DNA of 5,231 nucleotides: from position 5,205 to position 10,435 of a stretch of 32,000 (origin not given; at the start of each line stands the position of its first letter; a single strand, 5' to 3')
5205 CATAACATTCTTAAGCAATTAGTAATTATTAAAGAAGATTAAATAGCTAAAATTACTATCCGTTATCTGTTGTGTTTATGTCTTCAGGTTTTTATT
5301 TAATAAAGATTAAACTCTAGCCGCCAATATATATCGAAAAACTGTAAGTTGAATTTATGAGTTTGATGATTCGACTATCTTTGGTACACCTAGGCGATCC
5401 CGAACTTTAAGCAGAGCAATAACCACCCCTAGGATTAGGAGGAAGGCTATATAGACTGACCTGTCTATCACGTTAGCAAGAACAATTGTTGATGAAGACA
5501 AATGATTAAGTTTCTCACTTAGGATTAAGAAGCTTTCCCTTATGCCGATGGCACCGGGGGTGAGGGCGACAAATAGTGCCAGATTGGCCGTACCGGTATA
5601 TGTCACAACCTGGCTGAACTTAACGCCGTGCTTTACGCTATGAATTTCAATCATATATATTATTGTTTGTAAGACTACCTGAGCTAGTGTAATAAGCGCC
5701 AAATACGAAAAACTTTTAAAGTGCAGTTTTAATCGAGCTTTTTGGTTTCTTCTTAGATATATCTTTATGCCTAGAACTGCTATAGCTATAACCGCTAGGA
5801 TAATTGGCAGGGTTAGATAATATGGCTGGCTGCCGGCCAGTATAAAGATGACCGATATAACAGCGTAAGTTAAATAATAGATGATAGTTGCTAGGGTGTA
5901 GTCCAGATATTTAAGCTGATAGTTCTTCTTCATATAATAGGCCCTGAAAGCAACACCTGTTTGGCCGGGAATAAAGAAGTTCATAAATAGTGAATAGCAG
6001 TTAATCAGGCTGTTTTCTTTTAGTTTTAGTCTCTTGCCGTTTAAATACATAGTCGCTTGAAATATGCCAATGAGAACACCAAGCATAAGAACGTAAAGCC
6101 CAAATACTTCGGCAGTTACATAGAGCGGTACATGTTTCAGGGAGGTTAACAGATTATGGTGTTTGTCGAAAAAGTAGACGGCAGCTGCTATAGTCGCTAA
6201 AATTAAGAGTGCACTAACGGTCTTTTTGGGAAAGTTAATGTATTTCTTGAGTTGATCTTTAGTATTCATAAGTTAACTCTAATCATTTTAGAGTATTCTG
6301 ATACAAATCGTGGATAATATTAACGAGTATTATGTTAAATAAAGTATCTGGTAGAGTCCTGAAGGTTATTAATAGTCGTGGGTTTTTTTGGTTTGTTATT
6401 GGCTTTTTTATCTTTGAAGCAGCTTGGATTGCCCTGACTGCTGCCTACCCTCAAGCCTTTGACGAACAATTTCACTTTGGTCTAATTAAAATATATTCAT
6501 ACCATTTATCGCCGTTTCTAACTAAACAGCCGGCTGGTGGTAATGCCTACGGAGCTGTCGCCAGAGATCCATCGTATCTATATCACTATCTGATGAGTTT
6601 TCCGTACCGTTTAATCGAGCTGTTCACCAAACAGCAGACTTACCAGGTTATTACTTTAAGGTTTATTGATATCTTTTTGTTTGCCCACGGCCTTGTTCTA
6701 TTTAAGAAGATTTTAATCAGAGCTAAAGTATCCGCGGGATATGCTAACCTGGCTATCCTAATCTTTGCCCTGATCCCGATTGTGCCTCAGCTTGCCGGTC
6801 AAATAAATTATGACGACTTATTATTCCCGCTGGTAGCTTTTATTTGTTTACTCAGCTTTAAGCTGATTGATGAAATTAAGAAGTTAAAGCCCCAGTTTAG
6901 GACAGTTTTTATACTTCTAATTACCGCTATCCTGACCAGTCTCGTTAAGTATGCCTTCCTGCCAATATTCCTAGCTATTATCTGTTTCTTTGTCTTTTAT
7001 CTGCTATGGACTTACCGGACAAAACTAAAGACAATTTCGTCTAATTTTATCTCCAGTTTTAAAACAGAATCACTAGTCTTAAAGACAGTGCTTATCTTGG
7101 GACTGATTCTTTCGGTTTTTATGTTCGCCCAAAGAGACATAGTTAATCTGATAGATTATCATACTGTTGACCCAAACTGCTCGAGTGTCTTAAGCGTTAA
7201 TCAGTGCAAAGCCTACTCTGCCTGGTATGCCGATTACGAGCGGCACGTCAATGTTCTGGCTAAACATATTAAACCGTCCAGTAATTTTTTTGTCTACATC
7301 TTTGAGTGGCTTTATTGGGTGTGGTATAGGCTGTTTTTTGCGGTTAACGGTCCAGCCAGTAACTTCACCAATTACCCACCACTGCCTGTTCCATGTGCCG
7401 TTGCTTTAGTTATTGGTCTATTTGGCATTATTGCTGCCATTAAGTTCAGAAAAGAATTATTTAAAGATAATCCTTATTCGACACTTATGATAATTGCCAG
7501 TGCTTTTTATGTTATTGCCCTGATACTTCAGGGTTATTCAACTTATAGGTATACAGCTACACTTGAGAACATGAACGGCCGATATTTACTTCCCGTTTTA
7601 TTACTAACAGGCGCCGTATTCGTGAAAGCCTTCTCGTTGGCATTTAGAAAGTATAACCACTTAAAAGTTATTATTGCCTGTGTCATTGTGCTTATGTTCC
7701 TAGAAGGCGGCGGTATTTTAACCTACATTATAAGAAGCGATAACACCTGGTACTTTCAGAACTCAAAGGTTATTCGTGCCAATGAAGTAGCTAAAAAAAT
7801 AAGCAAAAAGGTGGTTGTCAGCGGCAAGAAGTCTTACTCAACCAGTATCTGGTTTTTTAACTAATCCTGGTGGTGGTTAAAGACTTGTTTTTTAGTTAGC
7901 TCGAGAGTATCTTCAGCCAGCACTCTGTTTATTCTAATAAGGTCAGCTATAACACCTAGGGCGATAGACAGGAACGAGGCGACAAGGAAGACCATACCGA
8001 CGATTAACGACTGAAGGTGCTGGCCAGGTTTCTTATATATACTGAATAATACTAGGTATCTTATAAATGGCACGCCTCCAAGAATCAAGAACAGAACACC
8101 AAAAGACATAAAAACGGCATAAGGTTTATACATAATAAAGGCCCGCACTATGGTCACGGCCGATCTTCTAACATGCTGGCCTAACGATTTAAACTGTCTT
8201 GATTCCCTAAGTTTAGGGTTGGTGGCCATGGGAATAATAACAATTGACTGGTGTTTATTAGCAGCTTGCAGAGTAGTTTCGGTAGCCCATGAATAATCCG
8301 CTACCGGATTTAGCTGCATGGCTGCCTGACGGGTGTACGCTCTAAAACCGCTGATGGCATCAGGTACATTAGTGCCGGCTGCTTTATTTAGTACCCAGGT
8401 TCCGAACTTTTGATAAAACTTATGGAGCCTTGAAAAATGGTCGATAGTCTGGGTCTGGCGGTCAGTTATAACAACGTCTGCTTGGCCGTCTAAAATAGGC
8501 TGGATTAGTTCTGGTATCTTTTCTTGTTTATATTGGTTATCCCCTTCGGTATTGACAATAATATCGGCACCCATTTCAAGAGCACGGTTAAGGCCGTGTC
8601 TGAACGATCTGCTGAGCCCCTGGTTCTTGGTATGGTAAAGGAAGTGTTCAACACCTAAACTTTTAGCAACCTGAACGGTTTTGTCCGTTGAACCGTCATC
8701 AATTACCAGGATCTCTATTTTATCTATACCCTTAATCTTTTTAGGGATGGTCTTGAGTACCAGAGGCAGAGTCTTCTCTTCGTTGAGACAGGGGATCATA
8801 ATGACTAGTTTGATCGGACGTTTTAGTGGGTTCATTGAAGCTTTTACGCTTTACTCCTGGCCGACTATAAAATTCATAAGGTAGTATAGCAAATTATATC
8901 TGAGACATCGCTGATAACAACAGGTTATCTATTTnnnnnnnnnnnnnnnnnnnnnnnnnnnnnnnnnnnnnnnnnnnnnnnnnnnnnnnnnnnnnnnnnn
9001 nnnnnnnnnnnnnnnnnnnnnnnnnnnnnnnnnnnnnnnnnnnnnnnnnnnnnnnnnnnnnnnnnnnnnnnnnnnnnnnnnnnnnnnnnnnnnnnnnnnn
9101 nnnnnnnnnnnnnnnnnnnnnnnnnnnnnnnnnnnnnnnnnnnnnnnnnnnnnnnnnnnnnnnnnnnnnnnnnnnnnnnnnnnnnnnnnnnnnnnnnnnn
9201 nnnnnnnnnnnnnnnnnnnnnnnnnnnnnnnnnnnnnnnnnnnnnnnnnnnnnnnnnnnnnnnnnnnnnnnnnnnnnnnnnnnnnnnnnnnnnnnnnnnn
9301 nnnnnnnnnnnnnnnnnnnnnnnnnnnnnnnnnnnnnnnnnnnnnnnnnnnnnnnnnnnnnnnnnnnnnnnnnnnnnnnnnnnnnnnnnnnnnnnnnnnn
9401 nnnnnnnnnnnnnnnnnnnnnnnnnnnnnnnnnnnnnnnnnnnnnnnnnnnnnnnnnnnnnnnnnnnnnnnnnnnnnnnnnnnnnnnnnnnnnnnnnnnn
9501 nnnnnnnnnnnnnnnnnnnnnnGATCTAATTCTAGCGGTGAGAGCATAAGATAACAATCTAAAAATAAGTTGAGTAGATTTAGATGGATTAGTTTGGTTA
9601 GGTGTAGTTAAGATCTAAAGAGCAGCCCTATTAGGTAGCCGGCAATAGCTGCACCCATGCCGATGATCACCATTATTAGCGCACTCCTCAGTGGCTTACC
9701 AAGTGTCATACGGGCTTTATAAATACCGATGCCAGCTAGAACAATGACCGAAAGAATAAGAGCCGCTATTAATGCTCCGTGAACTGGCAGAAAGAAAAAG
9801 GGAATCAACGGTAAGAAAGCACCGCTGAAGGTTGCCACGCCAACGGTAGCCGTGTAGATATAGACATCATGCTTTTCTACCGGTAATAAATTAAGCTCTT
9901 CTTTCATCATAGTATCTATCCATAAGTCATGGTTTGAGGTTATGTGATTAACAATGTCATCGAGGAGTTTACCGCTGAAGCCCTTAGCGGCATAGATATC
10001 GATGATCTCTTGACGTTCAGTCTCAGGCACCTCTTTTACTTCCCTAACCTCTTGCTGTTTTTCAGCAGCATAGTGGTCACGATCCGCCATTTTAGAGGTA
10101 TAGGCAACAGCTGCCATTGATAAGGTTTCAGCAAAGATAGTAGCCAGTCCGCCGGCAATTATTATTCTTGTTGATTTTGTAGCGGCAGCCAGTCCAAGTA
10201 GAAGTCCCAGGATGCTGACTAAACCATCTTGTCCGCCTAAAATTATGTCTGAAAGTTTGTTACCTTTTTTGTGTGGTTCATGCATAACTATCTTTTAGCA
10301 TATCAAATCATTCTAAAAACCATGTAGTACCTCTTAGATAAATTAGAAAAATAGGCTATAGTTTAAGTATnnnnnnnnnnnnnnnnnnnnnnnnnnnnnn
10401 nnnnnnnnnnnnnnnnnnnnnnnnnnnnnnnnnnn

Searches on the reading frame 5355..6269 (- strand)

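Call 17: search_protein_families(library=pfam, proteins=[window:5355-6269:-], max_evalue=0.001)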
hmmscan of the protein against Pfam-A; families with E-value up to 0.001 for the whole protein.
window:5355-6269:- (304 aa): 1 family
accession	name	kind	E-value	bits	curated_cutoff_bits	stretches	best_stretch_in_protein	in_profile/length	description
PF03706.18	LPG_synthase_TM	-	2.9e-17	63.5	33.4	1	24-281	5-302/302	Lysylphosphatidylglycerol synthase TM region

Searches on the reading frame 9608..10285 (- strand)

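Call 47: search_protein_families(library=pfam, proteins=[window:9608-10285:-], max_evalue=0.001)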
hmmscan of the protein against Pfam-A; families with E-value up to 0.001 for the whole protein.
window:9608-10285:- (225 aa): 1 family
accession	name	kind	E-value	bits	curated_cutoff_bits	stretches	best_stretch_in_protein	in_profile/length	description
PF01988.24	VIT1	-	6.1e-58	196.6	28.1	1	11-220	1-213/214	VIT family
